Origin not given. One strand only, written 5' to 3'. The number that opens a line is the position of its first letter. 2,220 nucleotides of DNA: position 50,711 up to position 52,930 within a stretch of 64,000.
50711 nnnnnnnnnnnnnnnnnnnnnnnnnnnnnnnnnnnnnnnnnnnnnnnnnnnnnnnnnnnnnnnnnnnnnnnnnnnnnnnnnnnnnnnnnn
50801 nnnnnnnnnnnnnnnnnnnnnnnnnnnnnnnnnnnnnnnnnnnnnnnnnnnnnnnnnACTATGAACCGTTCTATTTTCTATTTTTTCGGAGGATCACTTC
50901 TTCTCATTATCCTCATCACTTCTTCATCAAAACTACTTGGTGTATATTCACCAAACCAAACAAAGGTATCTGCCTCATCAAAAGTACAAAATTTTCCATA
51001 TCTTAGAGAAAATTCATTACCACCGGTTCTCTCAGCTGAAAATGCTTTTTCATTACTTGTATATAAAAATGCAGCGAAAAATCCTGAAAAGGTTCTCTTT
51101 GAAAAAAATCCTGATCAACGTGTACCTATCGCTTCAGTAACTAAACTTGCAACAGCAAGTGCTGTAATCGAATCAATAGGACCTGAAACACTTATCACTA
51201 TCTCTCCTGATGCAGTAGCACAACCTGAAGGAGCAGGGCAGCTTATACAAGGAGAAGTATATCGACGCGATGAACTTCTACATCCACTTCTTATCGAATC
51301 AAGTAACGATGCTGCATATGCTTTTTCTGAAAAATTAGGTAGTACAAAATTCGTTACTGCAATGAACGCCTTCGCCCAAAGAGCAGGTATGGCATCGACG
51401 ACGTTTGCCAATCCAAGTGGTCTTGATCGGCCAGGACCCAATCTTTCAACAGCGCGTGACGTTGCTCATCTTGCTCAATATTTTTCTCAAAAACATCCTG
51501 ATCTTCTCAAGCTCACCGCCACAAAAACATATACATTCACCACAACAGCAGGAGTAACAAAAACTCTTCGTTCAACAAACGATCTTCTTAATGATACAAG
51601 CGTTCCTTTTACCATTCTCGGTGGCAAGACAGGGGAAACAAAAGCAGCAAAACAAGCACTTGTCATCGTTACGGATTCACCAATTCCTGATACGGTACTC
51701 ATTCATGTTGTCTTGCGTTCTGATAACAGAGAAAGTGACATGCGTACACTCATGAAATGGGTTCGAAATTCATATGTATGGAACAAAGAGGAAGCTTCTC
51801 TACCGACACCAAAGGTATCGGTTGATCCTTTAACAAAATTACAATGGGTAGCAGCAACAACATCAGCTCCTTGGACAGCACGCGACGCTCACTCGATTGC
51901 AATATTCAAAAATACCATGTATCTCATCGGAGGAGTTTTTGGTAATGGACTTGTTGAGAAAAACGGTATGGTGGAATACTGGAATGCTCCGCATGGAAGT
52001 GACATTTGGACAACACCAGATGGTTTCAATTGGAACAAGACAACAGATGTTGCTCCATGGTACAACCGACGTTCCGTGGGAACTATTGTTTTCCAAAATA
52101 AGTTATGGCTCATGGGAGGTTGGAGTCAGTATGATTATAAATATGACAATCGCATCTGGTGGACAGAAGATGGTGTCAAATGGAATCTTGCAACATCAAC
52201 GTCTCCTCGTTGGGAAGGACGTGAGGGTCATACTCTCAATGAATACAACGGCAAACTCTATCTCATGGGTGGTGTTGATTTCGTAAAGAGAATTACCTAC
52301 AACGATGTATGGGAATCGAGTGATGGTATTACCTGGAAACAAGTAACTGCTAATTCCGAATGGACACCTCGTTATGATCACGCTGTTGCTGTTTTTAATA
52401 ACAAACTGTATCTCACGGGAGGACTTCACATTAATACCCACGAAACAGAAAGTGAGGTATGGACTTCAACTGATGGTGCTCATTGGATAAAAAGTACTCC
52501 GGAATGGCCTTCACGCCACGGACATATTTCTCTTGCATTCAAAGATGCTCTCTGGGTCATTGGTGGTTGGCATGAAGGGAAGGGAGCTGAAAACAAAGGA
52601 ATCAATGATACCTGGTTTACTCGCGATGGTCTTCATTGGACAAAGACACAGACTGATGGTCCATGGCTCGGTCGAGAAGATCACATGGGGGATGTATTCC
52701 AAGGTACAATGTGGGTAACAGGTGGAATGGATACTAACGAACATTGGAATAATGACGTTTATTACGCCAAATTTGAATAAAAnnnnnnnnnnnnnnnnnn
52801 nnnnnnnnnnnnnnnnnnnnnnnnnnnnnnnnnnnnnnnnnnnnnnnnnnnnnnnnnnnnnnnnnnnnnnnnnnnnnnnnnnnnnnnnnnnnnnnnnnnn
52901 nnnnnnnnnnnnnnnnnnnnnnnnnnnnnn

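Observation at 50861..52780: PBP5-type D,D-carboxypeptidase fused to a six-blade Kelch beta-propeller in the division and cell-wall cluster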

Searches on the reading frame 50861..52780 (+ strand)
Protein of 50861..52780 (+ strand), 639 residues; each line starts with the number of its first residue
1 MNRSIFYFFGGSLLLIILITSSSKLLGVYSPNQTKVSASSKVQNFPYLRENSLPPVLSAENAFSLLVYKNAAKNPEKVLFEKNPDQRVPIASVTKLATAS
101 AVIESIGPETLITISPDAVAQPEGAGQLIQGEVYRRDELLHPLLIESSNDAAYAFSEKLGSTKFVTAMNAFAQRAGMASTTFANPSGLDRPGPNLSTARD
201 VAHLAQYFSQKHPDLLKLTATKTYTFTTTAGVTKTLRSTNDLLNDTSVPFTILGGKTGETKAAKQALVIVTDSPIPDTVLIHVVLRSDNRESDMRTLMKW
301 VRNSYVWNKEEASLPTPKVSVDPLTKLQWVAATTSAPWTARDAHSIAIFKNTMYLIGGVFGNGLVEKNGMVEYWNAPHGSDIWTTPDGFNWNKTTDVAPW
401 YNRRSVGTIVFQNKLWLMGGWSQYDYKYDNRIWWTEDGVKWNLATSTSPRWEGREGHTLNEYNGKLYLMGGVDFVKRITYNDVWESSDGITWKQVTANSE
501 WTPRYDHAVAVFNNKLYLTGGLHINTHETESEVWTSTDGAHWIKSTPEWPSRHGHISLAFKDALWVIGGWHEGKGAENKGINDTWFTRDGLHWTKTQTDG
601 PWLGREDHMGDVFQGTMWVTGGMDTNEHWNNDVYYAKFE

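Call 3: search_protein_families(library=pfam, proteins=[window:50861-52780:+], max_evalue=1)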
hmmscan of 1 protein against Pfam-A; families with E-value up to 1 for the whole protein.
window:50861-52780:+ (639 aa): 8 families
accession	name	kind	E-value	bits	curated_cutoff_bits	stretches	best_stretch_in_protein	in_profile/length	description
PF00768.25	Peptidase_S11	-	1.5e-38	133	27.6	1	74-287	21-237/239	D-alanyl-D-alanine carboxypeptidase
PF24681.1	Kelch_KLHDC2_KLHL20_DRC7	-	2e-23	83.3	50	3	409-600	5-198/221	KLHDC2/KLHL20/DRC7 Kelch-repeats domain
PF24981.1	Beta-prop_ATRN-LZTR1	-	3.7e-15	56.4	50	4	491-544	26-81/289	Attractin/LZTR1 beta-propeller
PF01344.31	Kelch_1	-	2.8e-14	52.8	20.1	2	503-521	1-19/46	Kelch motif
PF13354.11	Beta-lactamase2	-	8e-08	32.3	22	1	76-206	12-144/214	Beta-lactamase enzyme family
PF13964.12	Kelch_6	-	2.7e-05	24.5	25.3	0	503-525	1-23/50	Kelch motif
PF07646.21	Kelch_2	-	3e-05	24.2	21.3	1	503-536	1-43/48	Kelch motif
PF00144.29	Beta-lactamase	-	0.0044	16.7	27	0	159-236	178-261/329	Beta-lactamase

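Call 4: search_protein_families(library=ncbifam, proteins=[window:50861-52780:+], max_evalue=1)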
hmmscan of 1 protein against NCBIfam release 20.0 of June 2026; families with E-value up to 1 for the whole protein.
window:50861-52780:+ (639 aa): 8 families
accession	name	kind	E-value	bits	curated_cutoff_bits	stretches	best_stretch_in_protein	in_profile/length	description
NF008668.0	PRK11669.1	equivalog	4.1e-24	85.3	294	1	74-272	52-250/316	D-alanyl-D-alanine endopeptidase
NF038273.1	strep_PBP3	exception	7.5e-19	68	490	1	76-296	39-276/407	D-alanyl-D-alanine carboxypeptidase PBP3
NF008489.0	PRK11397.1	equivalog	1.4e-18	66.9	610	1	54-305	32-283/389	serine-type D-Ala-D-Ala carboxypeptidase DacD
NF007445.0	PRK10001.1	equivalog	9.9e-17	60.8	765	1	76-289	50-266/400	serine-type D-Ala-D-Ala carboxypeptidase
NF008059.0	PRK10793.1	equivalog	3.9e-15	55.5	694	1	73-300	54-287/403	D-alanyl-D-alanine carboxypeptidase DacA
NF038258.2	PBP4_Staph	exception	2.4e-14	53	500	1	77-263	52-258/366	penicillin-binding protein PBP4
NF000471.1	vanY_of_D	exception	6.9e-09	35.4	625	1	58-287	88-335/354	transpeptidase-like D-Ala-D-Ala carboxypeptidase VanY-D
NF033103.1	bla_class_A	equivalog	0.031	13.4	200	1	80-183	26-132/257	class A beta-lactamase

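Call 6: find_homologous_proteins(query=window:50861-52777:+, max_evalue=0.00001)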
Query window:50861-52777:+ (639 aa): 217 proteins with E <= 0.00001 among 8000 candidates; the best 120 are listed.
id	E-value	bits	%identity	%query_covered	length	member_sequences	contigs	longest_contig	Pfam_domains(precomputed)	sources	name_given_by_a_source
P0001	0.0e+0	1479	99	100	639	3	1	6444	PF13354.13,PF24681.2,PF13415.13,PF24981.2,PF01344.32,PF00768.26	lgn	-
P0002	0.0e+0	1110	74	100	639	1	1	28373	PF07646.22,PF24681.2,PF13415.13,PF24981.2,PF01344.32,PF00768.26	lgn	-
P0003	4.2e-190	652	54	91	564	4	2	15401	PF07646.22,PF24681.2,PF13415.13,PF24981.2,PF01344.32,PF00768.26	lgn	-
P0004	1.0e-187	644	52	97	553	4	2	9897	PF07646.22,PF24681.2,PF13415.13,PF24981.2,PF01344.32,PF00768.26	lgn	-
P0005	3.5e-187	642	50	100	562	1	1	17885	PF07646.22,PF24681.2,PF13415.13,PF24981.2,PF01344.32,PF00768.26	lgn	-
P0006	3.4e-185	636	50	100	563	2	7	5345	PF07646.22,PF24681.2,PF13415.13,PF24981.2,PF01344.32,PF00768.26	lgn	-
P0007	7.8e-179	615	50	100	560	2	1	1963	PF07646.22,PF24681.2,PF13415.13,PF24981.2,PF01344.32,PF00768.26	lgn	-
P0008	1.6e-158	547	50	88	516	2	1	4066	PF07646.22,PF24681.2,PF13854.13,PF13415.13,PF24981.2,PF01344.32,PF00768.26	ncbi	-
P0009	1.3e-151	525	69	49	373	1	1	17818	PF07646.22,PF24681.2,PF13415.13,PF24981.2,PF01344.32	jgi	jgi:leucine-zipper-like transcriptional regulator 1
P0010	4.8e-144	500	63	52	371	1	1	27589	PF07646.22,PF24681.2,PF13415.13,PF24981.2,PF01344.32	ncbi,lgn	-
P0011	2.2e-140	488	63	51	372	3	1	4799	PF07646.22,PF24681.2,PF13415.13,PF24981.2,PF01344.32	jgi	jgi:hypothetical protein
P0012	3.5e-140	487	62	51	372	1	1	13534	PF07646.22,PF24681.2,PF13415.13,PF24981.2,PF01344.32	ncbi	-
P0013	4.3e-137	477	64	49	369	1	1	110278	PF07646.22,PF24681.2,PF13415.13,PF24981.2,PF01344.32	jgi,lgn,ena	-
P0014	1.3e-134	468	62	49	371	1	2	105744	PF07646.22,PF24681.2,PF13415.13,PF24981.2,PF01344.32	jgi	jgi:hypothetical protein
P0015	1.7e-131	458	40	91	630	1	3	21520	PF13354.13,PF07646.22,PF24681.2,PF13415.13,PF24981.2,PF01344.32,PF00768.26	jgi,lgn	-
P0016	4.6e-129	450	39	95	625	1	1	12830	PF13354.13,PF07646.22,PF24681.2,PF13415.13,PF24981.2,PF01344.32,PF00768.26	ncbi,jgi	-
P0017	1.1e-121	426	37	93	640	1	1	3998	PF13354.13,PF24681.2,PF13415.13,PF24981.2,PF01344.32,PF00768.26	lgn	-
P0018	1.0e-118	416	37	99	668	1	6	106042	PF13354.13,PF24681.2,PF13415.13,PF24981.2,PF01344.32,PF00768.26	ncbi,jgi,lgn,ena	-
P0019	1.2e-116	409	40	48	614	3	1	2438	PF13354.13,PF07646.22,PF24681.2,PF13854.13,PF13415.13,PF24981.2,PF01344.32,PF00768.26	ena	-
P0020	2.6e-114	401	41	49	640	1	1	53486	PF24681.2,PF13415.13,PF24981.2,PF01344.32,PF00768.26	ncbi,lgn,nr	ncbi:MAG: serine hydrolase [bacterium]|nr:serine hydrolase [bacterium]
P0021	1.5e-109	386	37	49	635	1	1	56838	PF13354.13,PF24681.2,PF13415.13,PF24981.2,PF00768.26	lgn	-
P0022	6.3e-109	384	38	82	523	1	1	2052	PF13354.13,PF24681.2,PF13415.13,PF24981.2,PF01344.32,PF00768.26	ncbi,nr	ncbi:MAG: serine hydrolase, partial [Candidatus Staskawiczbacteria bacterium]|nr:serine hydrolase [C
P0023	1.1e-106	376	39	50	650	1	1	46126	PF13354.13,PF24681.2,PF13415.13,PF24981.2,PF01344.32,PF00768.26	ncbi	-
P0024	1.9e-94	336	33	48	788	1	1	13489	PF07646.22,PF13418.13,PF24681.2,PF13415.13,PF24981.2,PF01344.32,PF10102.15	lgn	-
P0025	8.9e-91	324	34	54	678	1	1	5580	PF07646.22,PF24681.2,PF13854.13,PF13415.13,PF25852.1,PF24981.2,PF01344.32,PF00768.26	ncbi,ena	-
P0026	2.8e-88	315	35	47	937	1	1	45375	PF07646.22,PF13418.13,PF24681.2,PF13854.13,PF13415.13,PF25852.1,PF24981.2,PF01344.32,PF25210.2,PF05345.19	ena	-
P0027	2.4e-85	306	36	52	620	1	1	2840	PF24681.2,PF13415.13,PF24981.2,PF01344.32,PF00768.26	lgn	-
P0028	6.3e-85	304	46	49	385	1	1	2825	PF24681.2,PF13415.13,PF24981.2,PF01344.32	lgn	-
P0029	6.5e-83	298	45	51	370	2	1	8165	PF07646.22,PF24681.2,PF13415.13,PF24981.2,PF01344.32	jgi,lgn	jgi:hypothetical protein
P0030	7.7e-81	291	44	52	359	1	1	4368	PF24681.2,PF13415.13,PF24981.2,PF01344.32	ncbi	-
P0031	1.4e-80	290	42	51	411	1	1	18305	PF07646.22,PF13418.13,PF13964.13,PF24681.2,PF13415.13,PF24981.2,PF01344.32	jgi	jgi:hypothetical protein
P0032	3.8e-80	288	32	46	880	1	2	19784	PF07646.22,PF26182.1,PF13418.13,PF24681.2,PF13415.13,PF25852.1,PF24981.2,PF01344.32,PF02368.25,PF26918.1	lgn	-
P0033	1.2e-79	287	45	49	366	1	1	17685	PF24681.2,PF13854.13,PF13415.13,PF24981.2,PF01344.32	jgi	jgi:leucine-zipper-like transcriptional regulator 1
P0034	2.4e-79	286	30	49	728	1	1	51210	PF07646.22,PF13418.13,PF24681.2,PF13854.13,PF13415.13,PF25852.1,PF24981.2,PF01344.32,PF25210.2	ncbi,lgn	-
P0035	4.3e-79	285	44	51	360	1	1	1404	PF24681.2,PF13415.13,PF24981.2,PF01344.32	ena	-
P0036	1.7e-78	283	30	48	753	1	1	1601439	PF07646.22,PF24681.2,PF13854.13,PF13415.13,PF03160.21,PF25852.1,PF24981.2,PF01344.32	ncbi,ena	-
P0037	2.6e-76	276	44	50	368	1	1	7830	PF07646.22,PF24681.2,PF13415.13,PF24981.2,PF01344.32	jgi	jgi:hypothetical protein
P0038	7.5e-76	274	43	49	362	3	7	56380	PF07646.22,PF24681.2,PF13415.13,PF24981.2,PF01344.32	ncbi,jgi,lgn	jgi:leucine-zipper-like transcriptional regulator 1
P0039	6.1e-75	271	31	47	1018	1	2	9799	PF07646.22,PF24681.2,PF13415.13,PF25852.1,PF24981.2,PF01344.32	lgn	-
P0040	9.4e-74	267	42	49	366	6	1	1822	PF24681.2,PF13415.13,PF24981.2,PF01344.32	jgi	-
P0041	2.2e-73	266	35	48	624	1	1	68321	PF13354.13,PF24681.2,PF13415.13,PF24981.2,PF00768.26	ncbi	-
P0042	2.4e-72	263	30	48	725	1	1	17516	PF24681.2,PF13415.13,PF25852.1,PF24981.2,PF01344.32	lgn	-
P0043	2.8e-72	263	42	51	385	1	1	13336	PF24681.2,PF13415.13,PF24981.2,PF01344.32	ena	-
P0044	7.0e-68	248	41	49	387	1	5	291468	PF24681.2,PF13415.13,PF24981.2,PF01344.32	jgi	jgi:hypothetical protein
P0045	3.1e-67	246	28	50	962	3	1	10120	PF24681.2,PF13415.13,PF25852.1,PF24981.2,PF01344.32,PF25210.2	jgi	jgi:hypothetical protein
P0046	1.4e-62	230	30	42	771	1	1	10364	PF07646.22,PF24681.2,PF13854.13,PF13415.13,PF25852.1,PF24981.2,PF01344.32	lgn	-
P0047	7.1e-58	215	31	47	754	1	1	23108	PF07646.22,PF07250.18,PF24681.2,PF13415.13,PF24981.2,PF01344.32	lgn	-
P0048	2.6e-56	210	36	39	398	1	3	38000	PF24681.2,PF13415.13,PF24981.2,PF01344.32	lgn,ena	-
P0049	2.4e-55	207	28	44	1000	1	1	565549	PF07646.22,PF13418.13,PF24681.2,PF13415.13,PF24981.2,PF01344.32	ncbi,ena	-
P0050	8.3e-55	205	32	51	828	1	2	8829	PF24681.2,PF13415.13,PF25852.1,PF24981.2,PF01344.32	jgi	jgi:hypothetical protein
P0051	9.6e-52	195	32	47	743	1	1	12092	PF24996.1,PF07646.22,PF24681.2,PF13415.13,PF25852.1,PF24981.2,PF01344.32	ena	-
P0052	8.7e-45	172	33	46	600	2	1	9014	PF16410.11,PF24681.2,PF13415.13,PF25852.1,PF24981.2,PF01344.32,PF22243.3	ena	-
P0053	1.2e-42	165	29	50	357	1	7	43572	PF24681.2,PF13415.13,PF24981.2,PF01344.32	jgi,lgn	-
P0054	2.6e-42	163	38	43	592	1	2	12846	PF02557.23,PF00768.26,PF01471.24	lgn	-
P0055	1.2e-41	161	33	44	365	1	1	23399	PF07646.22,PF24681.2,PF13415.13,PF25852.1,PF24981.2,PF01344.32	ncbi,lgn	-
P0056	3.0e-41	160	32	49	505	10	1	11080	PF24681.2,PF13415.13,PF25852.1,PF24981.2,PF01344.32,PF05753.21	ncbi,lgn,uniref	ncbi:MAG: hypothetical protein WAK45_01440 [Methanoregula sp.]|uniref:Kelch repeat-containing protei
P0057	1.7e-37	148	33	48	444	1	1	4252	PF24681.2,PF13415.13,PF18962.8,PF01344.32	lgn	-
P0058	2.7e-37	147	33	48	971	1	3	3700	PF24681.2,PF13415.13,PF24327.3,PF13529.14,PF24981.2,PF01344.32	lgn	-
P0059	5.9e-37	146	31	44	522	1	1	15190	PF24996.1,PF24681.2,PF13415.13,PF25852.1,PF24981.2,PF01344.32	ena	-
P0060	7.8e-36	142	30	40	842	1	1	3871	PF24681.2,PF11134.14,PF13415.13,PF25852.1,PF01344.32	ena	-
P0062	7.6e-35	139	29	45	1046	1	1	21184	PF01839.30,PF07646.22,PF24681.2,PF13415.13,PF13517.13,PF25852.1,PF24981.2,PF01344.32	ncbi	-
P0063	1.6e-33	134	35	37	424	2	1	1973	PF07646.22,PF24681.2,PF13415.13,PF25852.1,PF24981.2,PF01344.32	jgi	jgi:hypothetical protein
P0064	8.0e-32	129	33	42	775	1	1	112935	PF07646.22,PF26182.1,PF24681.2,PF13415.13,PF25852.1,PF24981.2,PF01344.32,PF02368.25,PF26918.1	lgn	-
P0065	1.0e-29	122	37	41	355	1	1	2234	PF13354.13,PF00768.26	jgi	jgi:D-alanyl-D-alanine carboxypeptidase (penicillin-binding protein 5/6)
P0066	7.0e-28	116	34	40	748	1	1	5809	PF09587.16,PF13354.13,PF03734.20,PF00768.26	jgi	jgi:D-alanyl-D-alanine carboxypeptidase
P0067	3.0e-27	114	36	40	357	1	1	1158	PF13354.13,PF00768.26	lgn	-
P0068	4.3e-27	113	30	37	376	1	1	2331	PF24681.2,PF13415.13,PF25852.1,PF24981.2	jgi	jgi:hypothetical protein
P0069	6.2e-26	109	36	36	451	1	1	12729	PF13354.13,PF02113.21,PF03734.20,PF00768.26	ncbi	-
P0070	7.2e-26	109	37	36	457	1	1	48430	PF13354.13,PF03734.20,PF00768.26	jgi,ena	-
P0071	2.0e-25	108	33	42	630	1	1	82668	PF09587.16,PF00768.26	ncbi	ncbi:MAG: CapA family protein [Patescibacteria group bacterium]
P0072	2.6e-25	107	37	36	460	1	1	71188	PF13354.13,PF03734.20,PF00768.26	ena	-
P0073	3.4e-25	107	36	36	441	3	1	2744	PF13354.13,PF03734.20,PF00768.26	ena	-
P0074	1.7e-24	105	35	41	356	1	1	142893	PF13354.13,PF02113.21,PF00768.26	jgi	jgi:D-alanyl-D-alanine carboxypeptidase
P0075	3.8e-24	103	31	44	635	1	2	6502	PF09587.16,PF13354.13,PF00768.26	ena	-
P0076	1.4e-22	98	29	50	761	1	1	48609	PF24681.2,PF11134.14,PF13415.13,PF25852.1,PF24981.2,PF01344.32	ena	-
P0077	1.6e-22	98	32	37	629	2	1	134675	PF09587.16,PF02113.21,PF00768.26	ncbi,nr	ncbi:MAG: CapA family protein [Candidatus Nomurabacteria bacterium]|nr:CapA family protein [Candidat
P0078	1.9e-22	98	34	36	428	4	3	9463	PF00768.26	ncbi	-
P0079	6.5e-22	96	31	45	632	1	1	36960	PF09587.16,PF13354.13,PF00768.26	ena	-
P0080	7.0e-22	96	34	36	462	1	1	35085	PF13354.13,PF03734.20,PF00768.26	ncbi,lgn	-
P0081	8.5e-22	96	31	34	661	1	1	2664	PF07646.22,PF24681.2,PF13854.13,PF11134.14,PF13415.13,PF25852.1,PF24981.2,PF01344.32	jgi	jgi:hypothetical protein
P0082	1.1e-21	95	34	41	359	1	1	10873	PF13354.13,PF02113.21,PF00768.26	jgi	jgi:D-alanyl-D-alanine carboxypeptidase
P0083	3.5e-21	94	28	41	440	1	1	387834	PF24681.2,PF13415.13,PF18962.8,PF25852.1,PF24981.2,PF01344.32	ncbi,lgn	-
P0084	4.1e-21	93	39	39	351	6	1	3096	PF13354.13,PF00768.26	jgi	-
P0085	1.6e-20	91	35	34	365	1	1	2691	PF13354.13,PF00768.26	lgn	-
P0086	4.2e-20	90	26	55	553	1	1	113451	PF24681.2,PF13415.13,PF01344.32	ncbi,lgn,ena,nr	ncbi:MAG: hypothetical protein KAR42_05235 [candidate division Zixibacteria bacterium]|nr:hypothetic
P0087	4.4e-20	90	37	27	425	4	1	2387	PF13354.13,PF02113.21,PF07943.19,PF00768.26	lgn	-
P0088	4.4e-19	87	32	41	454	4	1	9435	PF13354.13,PF03734.20,PF00768.26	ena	-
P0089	2.3e-18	84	31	44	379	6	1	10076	PF13354.13,PF07943.19,PF00768.26,PF00144.30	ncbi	-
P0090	4.0e-18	84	41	30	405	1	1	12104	PF13354.13,PF07943.19,PF00768.26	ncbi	-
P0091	4.3e-18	83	41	30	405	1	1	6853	PF13354.13,PF07943.19,PF00768.26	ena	-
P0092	1.1e-17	82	34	40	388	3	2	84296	PF13354.13,PF07943.19,PF00768.26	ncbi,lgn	-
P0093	1.2e-17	82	28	51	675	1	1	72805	PF24681.2,PF13415.13,PF25852.1,PF01344.32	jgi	jgi:hypothetical protein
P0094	1.5e-17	82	40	30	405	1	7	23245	PF13354.13,PF07943.19,PF00768.26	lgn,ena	-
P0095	1.7e-17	81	33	39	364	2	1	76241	PF13354.13,PF07943.19,PF00768.26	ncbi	-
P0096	2.2e-17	81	43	22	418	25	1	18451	PF13354.13,PF07943.19,PF00768.26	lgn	-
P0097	2.4e-17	81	35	35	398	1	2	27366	PF13354.13,PF07943.19,PF00768.26,PF00144.30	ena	-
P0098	2.5e-17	81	33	36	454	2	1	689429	PF13354.13,PF03734.20,PF00768.26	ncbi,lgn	ncbi:MAG: serine hydrolase [Candidatus Nealsonbacteria bacterium]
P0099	3.3e-17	81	33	36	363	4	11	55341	PF13354.13,PF00768.26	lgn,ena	-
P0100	3.3e-17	81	33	41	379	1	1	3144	PF13354.13,PF07943.19,PF00768.26,PF00144.30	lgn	-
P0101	3.3e-17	81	34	35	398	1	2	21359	PF13354.13,PF07943.19,PF00768.26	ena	-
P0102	7.3e-17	79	40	24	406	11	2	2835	PF13354.13,PF07943.19,PF00768.26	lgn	-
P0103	7.6e-17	79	33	41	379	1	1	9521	PF13354.13,PF07943.19,PF00768.26,PF00144.30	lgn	-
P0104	9.2e-17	79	32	41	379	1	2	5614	PF13354.13,PF07943.19,PF00768.26,PF00144.30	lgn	-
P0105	9.6e-17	79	44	20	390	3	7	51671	PF13354.13,PF07943.19,PF00768.26,PF00144.30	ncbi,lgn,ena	-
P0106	1.2e-16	79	40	20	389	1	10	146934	PF13354.13,PF07943.19,PF00768.26,PF00144.30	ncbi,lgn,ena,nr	ncbi:MAG: D-alanyl-D-alanine carboxypeptidase [Clostridia bacterium]|nr:D-alanyl-D-alanine carboxype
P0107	1.3e-16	79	38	30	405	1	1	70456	PF13354.13,PF07943.19,PF00768.26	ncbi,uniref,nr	ncbi:D-alanyl-D-alanine carboxypeptidase [Clostridium sp. Sa3CUN1]|uniref:serine-type D-Ala-D-Ala ca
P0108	1.4e-16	78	41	24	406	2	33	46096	PF13354.13,PF07943.19,PF00768.26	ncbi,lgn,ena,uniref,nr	ncbi:MAG: D-alanyl-D-alanine carboxypeptidase family protein [Clostridium sp.]|uniref:D-alanyl-D-ala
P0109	1.5e-16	78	41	24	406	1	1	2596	PF13354.13,PF07943.19,PF00768.26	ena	-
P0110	1.6e-16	78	36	29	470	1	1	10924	PF13354.13,PF00768.26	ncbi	-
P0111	1.8e-16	78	38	30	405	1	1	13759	PF13354.13,PF07943.19,PF00768.26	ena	-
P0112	2.4e-16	78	35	35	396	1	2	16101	PF13354.13,PF07943.19,PF00768.26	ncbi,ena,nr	ncbi:MAG: D-alanyl-D-alanine carboxypeptidase [Clostridia bacterium]|nr:D-alanyl-D-alanine carboxype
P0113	2.8e-16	77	34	37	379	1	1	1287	PF13354.13,PF07943.19,PF00768.26,PF00144.30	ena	-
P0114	3.6e-16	77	32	41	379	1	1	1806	PF13354.13,PF07943.19,PF00768.26,PF00144.30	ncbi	-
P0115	3.8e-16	77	42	20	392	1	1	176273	PF13354.13,PF07943.19,PF00768.26,PF00144.30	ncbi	-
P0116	7.1e-16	76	30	40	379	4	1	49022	PF13354.13,PF07943.19,PF00768.26,PF00144.30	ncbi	-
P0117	7.3e-16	76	33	41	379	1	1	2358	PF13354.13,PF07943.19,PF00768.26,PF00144.30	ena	-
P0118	7.9e-16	76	32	36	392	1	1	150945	PF13354.13,PF02113.21,PF00768.26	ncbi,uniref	ncbi:D-alanyl-D-alanine carboxypeptidase family protein [Neobacillus pocheonensis]|uniref:D-alanyl-D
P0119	8.9e-16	76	34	34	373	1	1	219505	PF13354.13,PF00768.26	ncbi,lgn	-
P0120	1.2e-15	75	33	35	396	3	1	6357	PF13354.13,PF07943.19,PF00768.26,PF00144.30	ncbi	-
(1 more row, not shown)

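Call 12: find_encoding_contigs(protein=P0013, flank=6000, max_places=2)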
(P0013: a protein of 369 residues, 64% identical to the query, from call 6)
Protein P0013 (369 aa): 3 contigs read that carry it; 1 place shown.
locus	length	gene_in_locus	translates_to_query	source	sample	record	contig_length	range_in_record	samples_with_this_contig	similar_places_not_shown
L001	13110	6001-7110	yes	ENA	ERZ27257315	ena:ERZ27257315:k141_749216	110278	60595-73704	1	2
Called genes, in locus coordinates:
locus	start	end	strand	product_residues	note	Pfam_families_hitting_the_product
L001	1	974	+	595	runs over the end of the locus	PF00664:ABC_membrane, PF00005:ABC_tran, PF02463:SMC_N (faint)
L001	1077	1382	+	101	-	-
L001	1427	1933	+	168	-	PF13420:Acetyltransf_4 (weak), PF00583:Acetyltransf_1 (weak)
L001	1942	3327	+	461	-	PF01336:tRNA_anti-codon, PF00152:tRNA-synt_2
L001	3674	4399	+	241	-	PF02616:SMC_ScpA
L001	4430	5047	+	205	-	PF04079:SMC_ScpB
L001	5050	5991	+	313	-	PF00768:Peptidase_S11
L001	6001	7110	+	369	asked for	PF13415:Beta-prop_FBX42, PF24681:Kelch_KLHDC2_KLHL20_DRC7, PF01344:Kelch_1 (faint), PF07646:Kelch_2 (faint), PF24981:Beta-prop_ATRN-LZTR1 (weak), PF24681:Kelch_KLHDC2_KLHL20_DRC7, PF13415:Beta-prop_FBX42 (weak)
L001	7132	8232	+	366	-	PF01098:FTSW_RODA_SPOVE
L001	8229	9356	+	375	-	PF03033:Glyco_transf_28, PF04101:Glyco_tran_28_C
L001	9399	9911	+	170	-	PF23951:DUF7282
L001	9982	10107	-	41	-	-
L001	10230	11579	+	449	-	PF00749:tRNA-synt_1c, PF19269:Anticodon_2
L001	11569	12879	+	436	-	PF01551:Peptidase_M23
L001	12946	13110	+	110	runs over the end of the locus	-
